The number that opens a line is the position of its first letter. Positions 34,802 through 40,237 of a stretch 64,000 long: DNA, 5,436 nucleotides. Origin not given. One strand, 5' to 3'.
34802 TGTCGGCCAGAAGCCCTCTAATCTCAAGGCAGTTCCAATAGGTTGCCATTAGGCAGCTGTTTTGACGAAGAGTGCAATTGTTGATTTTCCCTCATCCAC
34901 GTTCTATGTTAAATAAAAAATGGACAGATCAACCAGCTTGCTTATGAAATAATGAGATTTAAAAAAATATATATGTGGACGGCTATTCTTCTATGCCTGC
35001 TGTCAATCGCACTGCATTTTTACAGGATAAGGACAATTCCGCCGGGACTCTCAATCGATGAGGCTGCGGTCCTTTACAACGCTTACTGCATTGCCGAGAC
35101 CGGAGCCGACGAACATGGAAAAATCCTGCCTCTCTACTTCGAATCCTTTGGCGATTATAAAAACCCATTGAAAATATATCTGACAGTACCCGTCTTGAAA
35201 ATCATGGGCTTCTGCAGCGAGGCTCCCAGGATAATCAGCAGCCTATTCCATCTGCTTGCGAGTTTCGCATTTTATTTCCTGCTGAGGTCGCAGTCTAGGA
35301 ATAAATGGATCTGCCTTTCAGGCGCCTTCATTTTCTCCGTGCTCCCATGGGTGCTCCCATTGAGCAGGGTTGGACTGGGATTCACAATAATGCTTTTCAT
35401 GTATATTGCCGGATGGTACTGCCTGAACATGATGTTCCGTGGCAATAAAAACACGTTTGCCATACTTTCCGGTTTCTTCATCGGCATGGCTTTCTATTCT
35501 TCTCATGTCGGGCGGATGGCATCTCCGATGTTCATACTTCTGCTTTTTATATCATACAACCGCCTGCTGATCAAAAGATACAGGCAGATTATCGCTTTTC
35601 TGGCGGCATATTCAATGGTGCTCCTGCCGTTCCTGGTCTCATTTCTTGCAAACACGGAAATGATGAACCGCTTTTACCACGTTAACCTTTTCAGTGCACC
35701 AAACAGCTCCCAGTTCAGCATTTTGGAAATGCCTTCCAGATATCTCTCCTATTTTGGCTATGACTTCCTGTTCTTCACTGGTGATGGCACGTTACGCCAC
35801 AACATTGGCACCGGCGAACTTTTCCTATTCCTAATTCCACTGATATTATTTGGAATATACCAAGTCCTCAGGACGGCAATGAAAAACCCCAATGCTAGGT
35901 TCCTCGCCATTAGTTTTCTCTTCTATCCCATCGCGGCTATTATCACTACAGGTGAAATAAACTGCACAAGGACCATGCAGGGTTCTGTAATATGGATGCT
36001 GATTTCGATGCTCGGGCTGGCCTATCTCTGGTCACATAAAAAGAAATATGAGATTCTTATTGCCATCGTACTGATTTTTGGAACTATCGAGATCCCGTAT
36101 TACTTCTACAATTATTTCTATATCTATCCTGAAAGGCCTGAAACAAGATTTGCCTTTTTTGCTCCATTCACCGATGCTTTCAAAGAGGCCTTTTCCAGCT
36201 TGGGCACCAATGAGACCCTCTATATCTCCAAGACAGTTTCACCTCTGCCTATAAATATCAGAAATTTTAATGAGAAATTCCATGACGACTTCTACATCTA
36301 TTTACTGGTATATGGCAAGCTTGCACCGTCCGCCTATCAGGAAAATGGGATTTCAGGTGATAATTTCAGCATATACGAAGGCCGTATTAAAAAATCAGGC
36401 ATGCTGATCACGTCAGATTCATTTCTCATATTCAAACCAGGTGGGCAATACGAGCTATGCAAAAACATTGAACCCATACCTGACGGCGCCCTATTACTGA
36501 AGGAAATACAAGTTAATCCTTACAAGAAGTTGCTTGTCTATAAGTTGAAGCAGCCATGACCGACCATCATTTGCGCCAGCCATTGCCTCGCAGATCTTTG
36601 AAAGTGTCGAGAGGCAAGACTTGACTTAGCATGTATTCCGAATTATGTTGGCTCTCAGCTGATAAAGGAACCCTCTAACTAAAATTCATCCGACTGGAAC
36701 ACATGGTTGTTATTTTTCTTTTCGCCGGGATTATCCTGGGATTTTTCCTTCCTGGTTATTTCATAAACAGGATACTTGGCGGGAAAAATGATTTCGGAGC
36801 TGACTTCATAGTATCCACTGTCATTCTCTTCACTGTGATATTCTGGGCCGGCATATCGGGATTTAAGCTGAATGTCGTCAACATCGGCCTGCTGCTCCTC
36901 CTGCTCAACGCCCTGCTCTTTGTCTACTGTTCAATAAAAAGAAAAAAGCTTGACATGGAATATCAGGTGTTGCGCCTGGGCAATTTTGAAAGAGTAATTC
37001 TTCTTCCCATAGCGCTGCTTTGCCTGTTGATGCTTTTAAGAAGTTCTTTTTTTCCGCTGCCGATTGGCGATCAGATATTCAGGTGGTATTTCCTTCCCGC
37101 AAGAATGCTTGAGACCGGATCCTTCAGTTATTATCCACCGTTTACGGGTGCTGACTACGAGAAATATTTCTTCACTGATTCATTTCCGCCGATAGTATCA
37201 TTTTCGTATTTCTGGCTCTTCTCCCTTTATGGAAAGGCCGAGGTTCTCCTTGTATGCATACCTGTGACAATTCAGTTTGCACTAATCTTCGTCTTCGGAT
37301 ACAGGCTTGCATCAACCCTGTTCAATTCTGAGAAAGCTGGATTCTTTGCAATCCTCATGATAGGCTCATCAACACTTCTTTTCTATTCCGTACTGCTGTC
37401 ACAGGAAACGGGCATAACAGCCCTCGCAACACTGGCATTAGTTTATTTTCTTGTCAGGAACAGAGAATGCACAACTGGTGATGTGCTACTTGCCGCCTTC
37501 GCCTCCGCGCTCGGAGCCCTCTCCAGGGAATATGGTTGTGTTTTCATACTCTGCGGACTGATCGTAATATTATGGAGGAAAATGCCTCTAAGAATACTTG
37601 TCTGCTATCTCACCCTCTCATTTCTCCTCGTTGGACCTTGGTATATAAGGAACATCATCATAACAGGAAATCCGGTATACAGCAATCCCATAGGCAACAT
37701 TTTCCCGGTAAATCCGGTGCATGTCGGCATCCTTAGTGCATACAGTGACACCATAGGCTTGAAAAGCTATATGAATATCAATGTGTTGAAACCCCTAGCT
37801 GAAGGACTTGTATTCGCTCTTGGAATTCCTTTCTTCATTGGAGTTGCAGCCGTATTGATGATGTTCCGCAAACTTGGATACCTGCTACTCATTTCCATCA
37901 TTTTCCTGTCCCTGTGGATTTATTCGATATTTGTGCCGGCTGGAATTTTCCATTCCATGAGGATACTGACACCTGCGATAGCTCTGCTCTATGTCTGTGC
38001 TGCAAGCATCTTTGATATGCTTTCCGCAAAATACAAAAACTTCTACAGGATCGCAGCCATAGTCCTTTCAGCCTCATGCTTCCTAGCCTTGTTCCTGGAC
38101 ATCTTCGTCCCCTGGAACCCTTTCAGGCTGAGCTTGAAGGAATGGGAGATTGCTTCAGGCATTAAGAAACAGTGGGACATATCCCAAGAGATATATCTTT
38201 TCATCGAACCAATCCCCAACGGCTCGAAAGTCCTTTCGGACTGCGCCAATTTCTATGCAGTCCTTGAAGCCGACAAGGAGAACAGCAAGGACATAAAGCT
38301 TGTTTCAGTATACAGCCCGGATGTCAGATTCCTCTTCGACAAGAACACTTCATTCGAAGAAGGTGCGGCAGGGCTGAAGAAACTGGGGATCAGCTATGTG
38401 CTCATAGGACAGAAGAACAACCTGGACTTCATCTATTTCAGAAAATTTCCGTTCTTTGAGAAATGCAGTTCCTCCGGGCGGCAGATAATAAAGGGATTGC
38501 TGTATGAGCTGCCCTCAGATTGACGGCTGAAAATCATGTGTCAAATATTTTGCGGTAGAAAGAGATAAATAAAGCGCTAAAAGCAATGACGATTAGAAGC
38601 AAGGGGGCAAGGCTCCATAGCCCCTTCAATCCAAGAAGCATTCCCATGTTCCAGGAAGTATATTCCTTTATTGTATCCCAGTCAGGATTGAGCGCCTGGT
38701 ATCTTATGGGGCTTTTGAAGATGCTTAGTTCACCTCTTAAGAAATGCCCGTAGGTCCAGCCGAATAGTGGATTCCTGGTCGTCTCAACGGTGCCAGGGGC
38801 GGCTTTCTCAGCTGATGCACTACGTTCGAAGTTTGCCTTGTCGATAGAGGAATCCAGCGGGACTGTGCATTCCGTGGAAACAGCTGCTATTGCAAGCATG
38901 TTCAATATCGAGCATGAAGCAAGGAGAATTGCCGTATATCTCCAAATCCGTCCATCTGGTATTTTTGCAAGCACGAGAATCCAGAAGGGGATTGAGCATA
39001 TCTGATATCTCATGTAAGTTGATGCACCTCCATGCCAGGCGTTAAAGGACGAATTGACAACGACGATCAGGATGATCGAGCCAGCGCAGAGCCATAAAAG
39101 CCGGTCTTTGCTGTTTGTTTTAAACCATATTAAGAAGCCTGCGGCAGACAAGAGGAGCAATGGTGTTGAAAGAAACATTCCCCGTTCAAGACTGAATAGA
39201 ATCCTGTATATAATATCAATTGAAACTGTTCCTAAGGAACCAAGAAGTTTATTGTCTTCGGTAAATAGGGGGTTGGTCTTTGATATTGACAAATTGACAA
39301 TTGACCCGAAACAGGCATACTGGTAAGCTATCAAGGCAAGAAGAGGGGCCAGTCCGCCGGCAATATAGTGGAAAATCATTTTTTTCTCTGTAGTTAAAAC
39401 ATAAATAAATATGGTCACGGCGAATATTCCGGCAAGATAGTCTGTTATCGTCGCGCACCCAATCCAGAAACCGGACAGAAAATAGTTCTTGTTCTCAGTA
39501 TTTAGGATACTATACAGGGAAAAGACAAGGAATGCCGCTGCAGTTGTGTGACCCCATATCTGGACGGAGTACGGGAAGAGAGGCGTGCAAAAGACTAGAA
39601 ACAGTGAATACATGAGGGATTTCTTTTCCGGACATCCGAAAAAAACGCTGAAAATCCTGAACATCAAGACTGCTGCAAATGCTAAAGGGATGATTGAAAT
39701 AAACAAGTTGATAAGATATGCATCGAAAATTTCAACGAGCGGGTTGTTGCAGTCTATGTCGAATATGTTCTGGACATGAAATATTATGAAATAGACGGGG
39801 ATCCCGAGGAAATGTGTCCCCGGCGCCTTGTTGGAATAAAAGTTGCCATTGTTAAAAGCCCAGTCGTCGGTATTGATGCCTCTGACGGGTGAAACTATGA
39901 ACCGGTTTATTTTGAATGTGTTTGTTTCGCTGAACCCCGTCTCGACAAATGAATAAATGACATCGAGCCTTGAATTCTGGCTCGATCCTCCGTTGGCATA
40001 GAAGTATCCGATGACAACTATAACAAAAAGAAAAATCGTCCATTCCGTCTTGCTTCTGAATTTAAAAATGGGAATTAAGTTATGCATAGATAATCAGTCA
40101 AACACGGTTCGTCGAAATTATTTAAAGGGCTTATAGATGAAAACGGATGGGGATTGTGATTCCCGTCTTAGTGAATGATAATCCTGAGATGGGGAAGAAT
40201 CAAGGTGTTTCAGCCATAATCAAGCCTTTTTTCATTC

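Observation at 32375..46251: GT-C-rich glycosylation island with a single lipid-sugar synthase and a UbiA prenyltransferase, but no flippase, polymerase or sugar-nucleotide genes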

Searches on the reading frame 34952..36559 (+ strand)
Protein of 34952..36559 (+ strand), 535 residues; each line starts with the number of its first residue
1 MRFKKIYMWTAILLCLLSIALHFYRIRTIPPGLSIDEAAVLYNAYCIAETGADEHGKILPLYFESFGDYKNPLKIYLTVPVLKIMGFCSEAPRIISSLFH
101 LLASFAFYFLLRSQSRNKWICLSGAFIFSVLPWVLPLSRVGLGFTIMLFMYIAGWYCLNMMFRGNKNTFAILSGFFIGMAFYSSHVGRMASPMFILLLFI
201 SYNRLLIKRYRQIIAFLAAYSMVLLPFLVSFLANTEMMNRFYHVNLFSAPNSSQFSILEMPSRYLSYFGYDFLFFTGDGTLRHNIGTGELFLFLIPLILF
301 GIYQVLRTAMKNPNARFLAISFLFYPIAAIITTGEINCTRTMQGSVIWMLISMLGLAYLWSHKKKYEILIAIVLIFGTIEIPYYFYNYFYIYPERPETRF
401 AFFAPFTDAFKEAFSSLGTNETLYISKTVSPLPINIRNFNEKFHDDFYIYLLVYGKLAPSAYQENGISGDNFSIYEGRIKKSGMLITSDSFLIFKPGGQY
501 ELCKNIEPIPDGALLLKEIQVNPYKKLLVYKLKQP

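Call 3: search_protein_families(library=pfam, proteins=[window:34952-36559:+], max_evalue=0.01)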
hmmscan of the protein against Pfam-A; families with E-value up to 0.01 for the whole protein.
window:34952-36559:+ (535 aa): 2 families
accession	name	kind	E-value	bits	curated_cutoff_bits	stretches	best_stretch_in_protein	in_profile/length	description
PF02366.24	PMT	-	0.00012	22.1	22.7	1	92-233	85-236/245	Dolichyl-phosphate-mannose-protein mannosyltransferase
PF13231.12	PMT_2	-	0.001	19.8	26.1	1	72-221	4-152/160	Dolichyl-phosphate-mannose-protein mannosyltransferase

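Call 5: search_protein_families(library=ncbifam, proteins=[window:34952-36559:+], max_evalue=0.01)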
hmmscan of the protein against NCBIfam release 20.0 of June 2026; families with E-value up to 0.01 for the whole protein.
window:34952-36559:+ (535 aa): 0 families

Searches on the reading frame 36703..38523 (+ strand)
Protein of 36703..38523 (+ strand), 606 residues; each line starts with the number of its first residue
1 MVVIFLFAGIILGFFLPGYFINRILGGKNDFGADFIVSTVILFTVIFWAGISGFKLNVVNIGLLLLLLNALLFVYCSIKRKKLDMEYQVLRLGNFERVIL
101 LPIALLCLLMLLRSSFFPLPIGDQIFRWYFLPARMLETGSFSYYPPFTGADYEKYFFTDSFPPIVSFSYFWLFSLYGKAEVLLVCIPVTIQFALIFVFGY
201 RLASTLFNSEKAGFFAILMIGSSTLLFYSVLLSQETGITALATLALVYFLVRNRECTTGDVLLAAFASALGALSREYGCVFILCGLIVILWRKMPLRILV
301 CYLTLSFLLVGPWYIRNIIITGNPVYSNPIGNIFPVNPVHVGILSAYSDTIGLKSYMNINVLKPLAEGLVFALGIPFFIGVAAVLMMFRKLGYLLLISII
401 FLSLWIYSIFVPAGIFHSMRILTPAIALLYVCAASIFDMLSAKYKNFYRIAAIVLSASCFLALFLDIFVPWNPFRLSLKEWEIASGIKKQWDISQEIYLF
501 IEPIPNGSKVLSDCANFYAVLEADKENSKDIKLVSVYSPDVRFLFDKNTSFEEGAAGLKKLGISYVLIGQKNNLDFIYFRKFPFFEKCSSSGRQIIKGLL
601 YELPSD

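Call 3: search_protein_families(library=pfam, proteins=[window:36703-38523:+], max_evalue=0.01)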
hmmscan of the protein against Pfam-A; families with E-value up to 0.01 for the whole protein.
window:36703-38523:+ (606 aa): 1 family
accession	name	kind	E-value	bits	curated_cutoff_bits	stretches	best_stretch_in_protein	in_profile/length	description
PF13231.12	PMT_2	-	2.8e-05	24.8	26.1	1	162-313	3-157/160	Dolichyl-phosphate-mannose-protein mannosyltransferase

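Call 5: search_protein_families(library=ncbifam, proteins=[window:36703-38523:+], max_evalue=0.01)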
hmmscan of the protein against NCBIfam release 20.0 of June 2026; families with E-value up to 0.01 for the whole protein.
window:36703-38523:+ (606 aa): 1 family
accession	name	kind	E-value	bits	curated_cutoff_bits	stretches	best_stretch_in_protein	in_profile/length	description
NF047510.1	LIC_10190_fam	subfamily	7e-06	25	100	1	192-349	177-335/424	LIC_10190 family membrane protein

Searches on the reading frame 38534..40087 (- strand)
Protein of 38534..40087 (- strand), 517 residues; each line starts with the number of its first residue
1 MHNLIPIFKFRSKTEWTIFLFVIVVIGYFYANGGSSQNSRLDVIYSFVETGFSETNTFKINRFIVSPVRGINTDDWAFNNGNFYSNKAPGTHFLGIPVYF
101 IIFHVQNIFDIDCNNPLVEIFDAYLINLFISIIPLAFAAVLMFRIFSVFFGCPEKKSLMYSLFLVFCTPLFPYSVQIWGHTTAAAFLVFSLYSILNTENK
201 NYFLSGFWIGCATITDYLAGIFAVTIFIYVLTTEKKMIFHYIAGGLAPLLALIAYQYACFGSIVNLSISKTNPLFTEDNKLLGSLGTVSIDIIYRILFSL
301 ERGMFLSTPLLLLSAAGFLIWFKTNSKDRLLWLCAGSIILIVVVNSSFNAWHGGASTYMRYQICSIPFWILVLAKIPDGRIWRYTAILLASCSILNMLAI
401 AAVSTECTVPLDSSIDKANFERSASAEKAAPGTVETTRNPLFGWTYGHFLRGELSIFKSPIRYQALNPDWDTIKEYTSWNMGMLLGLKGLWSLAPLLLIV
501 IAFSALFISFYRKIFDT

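Call 3: search_protein_families(library=pfam, proteins=[window:38534-40087:-], max_evalue=0.01)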
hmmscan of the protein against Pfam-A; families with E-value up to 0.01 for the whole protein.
window:38534-40087:- (517 aa): 0 families

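Call 5: search_protein_families(library=ncbifam, proteins=[window:38534-40087:-], max_evalue=0.01)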
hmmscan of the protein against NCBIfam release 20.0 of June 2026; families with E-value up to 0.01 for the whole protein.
window:38534-40087:- (517 aa): 1 family
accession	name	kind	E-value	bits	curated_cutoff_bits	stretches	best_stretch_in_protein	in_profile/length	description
NF047440.1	LA3751_2_3_fam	subfamily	1.4e-14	53.8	200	1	120-393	95-378/460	LA_3751/LA_3752 family putative glycosyltransferase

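Call 28: find_homologous_proteins(query=window:38534-40087:-, max_evalue=0.001)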
Query window:38534-40087:- (517 aa): 63 proteins with E <= 0.001 among 8000 candidates.
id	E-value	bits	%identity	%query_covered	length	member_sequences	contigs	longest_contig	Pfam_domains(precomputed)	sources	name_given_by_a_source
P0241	0.0e+0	1165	100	100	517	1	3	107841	-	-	-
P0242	2.8e-285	965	83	97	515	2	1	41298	-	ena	-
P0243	1.6e-277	940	78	99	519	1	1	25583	-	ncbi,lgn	-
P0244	1.3e-274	930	79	99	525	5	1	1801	-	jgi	jgi:hypothetical protein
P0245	5.0e-206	704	62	98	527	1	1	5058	-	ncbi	-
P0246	9.8e-144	498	52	94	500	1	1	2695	-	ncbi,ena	-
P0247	2.2e-104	368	38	92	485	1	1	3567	-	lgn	-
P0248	7.7e-103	363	40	94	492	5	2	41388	-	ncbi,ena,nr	ncbi:MAG: hypothetical protein HRU17_05295 [Polyangiaceae bacterium]|nr:hypothetical protein [Polyan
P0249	1.1e-102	363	37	91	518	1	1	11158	-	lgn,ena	-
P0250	2.8e-99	352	39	98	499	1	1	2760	-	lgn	-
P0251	2.5e-97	345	38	98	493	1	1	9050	-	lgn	-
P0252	3.6e-95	338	38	96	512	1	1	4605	-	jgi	-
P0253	1.8e-94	336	38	96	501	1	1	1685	-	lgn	-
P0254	3.3e-94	335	37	96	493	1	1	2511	-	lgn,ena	-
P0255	8.2e-93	330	38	93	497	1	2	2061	-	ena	-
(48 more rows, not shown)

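Call 31: search_solved_structures(query=A2, max_evalue=1)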
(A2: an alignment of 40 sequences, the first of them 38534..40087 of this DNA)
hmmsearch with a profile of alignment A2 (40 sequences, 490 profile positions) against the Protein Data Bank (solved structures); distinct sequences matched with E-value up to 1: 0.

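Call 41: predict_structure(alignment_id=A2)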
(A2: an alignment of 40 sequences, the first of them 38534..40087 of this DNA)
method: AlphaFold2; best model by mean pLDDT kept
length: 517 residues; sequences in the alignment: 40
mean_pLDDT: 92.2   pTM: 0.93
mean pLDDT of the five models: 92.2, 92.1, 91.8, 91.5, 90.8
residues with pLDDT >= 90: 421; 70-90: 63; 50-70: 14; < 50: 19
segments of 3 or more residues with pLDDT < 50: 1-4, 418-431
pLDDT, mean of each block of 10 residues (from residue 1): 67 96 98 91 98 96 89 92 96 98 98 96 98 98 98 97 98 96 98 94 98 97 98 97 98 96 87 79 85 94 95 98 98 98 93 89 98 97 98 98 89 57 46 71 96 95 93 96 98 98 96 69
secondary structure, 60 per line:
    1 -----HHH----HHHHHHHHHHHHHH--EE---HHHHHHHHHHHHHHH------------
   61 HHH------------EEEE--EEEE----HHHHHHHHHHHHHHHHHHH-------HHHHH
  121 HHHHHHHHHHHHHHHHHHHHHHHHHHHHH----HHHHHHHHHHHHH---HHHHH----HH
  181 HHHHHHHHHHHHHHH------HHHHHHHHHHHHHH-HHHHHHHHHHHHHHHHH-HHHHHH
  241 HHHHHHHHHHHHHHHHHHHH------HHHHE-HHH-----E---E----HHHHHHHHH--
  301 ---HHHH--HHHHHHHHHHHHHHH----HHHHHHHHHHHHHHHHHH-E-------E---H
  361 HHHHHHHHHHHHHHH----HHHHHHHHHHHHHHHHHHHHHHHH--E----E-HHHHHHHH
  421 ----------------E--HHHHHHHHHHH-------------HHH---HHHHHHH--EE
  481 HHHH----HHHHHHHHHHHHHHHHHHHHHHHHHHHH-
elements in order: H13-26 H34-48 E76-79 E82-85 H90-108 H116-149 H154-166 H170-174 H179-195 H202-215 H217-233 H235-260 H267-270 H290-298 H304-307 H310-324 H329-346 H360-375 H380-403 H413-420 H440-450 H470-476 H481-484 H489-516

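Call 46: fold_search(model_id=the predicted structure, library=pdb)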
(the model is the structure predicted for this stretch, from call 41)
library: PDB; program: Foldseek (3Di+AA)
matches with E <= 10: 260; with E <= 0.001: 0
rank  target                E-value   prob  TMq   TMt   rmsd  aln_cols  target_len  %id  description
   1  5ezm                  2.4e-03  1.00  0.38  0.37   9.8       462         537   13  Crystal Structure of ArnT from Cupriavidus metallidurans in the apo state (released 2016-02-17)
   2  9s6u_A                4.9e-03  1.00  0.43  0.41   7.7       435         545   11  Ternary cryo-EM structure of human ALG9 with Dol25-PP-GlcNAc2Man8, Dol25-P-Man and Fab (released 2026-03-18)
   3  9s6s_A                5.9e-03  1.00  0.44  0.43  11.1       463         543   12  Ternary cryo-EM structure of human ALG9 with Dol25-PP-GlcNAc2Man6, Dol25-P-Man and Fab (released 2026-03-18)
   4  9dm5                  8.7e-03  1.00  0.37  0.46   8.7       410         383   12  Product-Bound mannosyltransferase PimE (released 2025-06-25)
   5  9s6r_A                9.5e-03  0.99  0.31  0.39  11.6       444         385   10  Ternary cryo-EM structure of yeast ALG3 with Dol25-PP-GlcNAc2Man5, Dol25-P-Man, and Fab (released 2026-03-18)
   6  6ftg_5                1.6e-02  1.00  0.41  0.34  12.1       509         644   11  Subtomogram average of OST-containing ribosome-translocon complexes from canine rough microsomal membranes (released 2018-03-21)
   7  7bvc_B                1.6e-02  1.00  0.45  0.25  14.7       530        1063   10  Cryo-EM structure of Mycobacterium smegmatis arabinosyltransferase EmbA-EmbB-AcpM2 in complex with ethambutol (released 2020-04-29)
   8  7bvc_A                1.7e-02  1.00  0.42  0.23   7.4       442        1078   11  Cryo-EM structure of Mycobacterium smegmatis arabinosyltransferase EmbA-EmbB-AcpM2 in complex with ethambutol (released 2020-04-29)
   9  6gxc_A                2.3e-02  0.99  0.39  0.30  11.8       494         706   12  Bacterial oligosaccharyltransferase PglB in complex with an inhibitory peptide and a reactive lipid-linked oligosaccha (released 2018-11-14)
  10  6s7o_A                2.5e-02  1.00  0.43  0.35  11.4       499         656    9  Cryo-EM structure of human oligosaccharyltransferase complex OST-A (released 2019-12-18)
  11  8pn9_A                2.8e-02  1.00  0.44  0.36   9.9       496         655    9  Structure of human oligosaccharyltransferase OST-A complex bound to NGI-1 (released 2024-05-08)
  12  6snh_X                2.8e-02  0.99  0.43  0.46  15.9       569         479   13  Cryo-EM structure of yeast ALG6 in complex with 6AG9 Fab and Dol25-P-Glc (released 2020-03-11)
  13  8if8_C                3.4e-02  0.98  0.34  0.30   8.6       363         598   13  Arabinosyltransferase AftA (released 2023-05-31)
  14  9i5k_A                3.8e-02  1.00  0.42  0.44   8.8       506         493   11  Structure of the Chaetomium thermophilum Pmt4 homodimer (C2 symmetry) (released 2025-12-24)
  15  7bx8_A                3.8e-02  0.99  0.40  0.23   8.0       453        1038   12  Mycobacterium smegmatis arabinosyltransferase complex EmbB2-AcpM2 in symmetric "resting state" (released 2020-05-27)
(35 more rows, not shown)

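Call 82: search_protein_families(library=pfam, alignment_id=A2, max_evalue=0.01)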
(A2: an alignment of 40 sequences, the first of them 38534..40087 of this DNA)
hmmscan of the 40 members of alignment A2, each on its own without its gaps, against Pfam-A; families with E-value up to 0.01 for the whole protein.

A. member 1, window:38534-40087:- (517 aa): 0 families

B. families by the number of members that match (of 40 scanned): 2 families
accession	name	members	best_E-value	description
PF13231.12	PMT_2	4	0.00023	Dolichyl-phosphate-mannose-protein mannosyltransferase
PF10660.14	MitoNEET_N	1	0.0028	Iron-containing outer mitochondrial membrane protein N-terminus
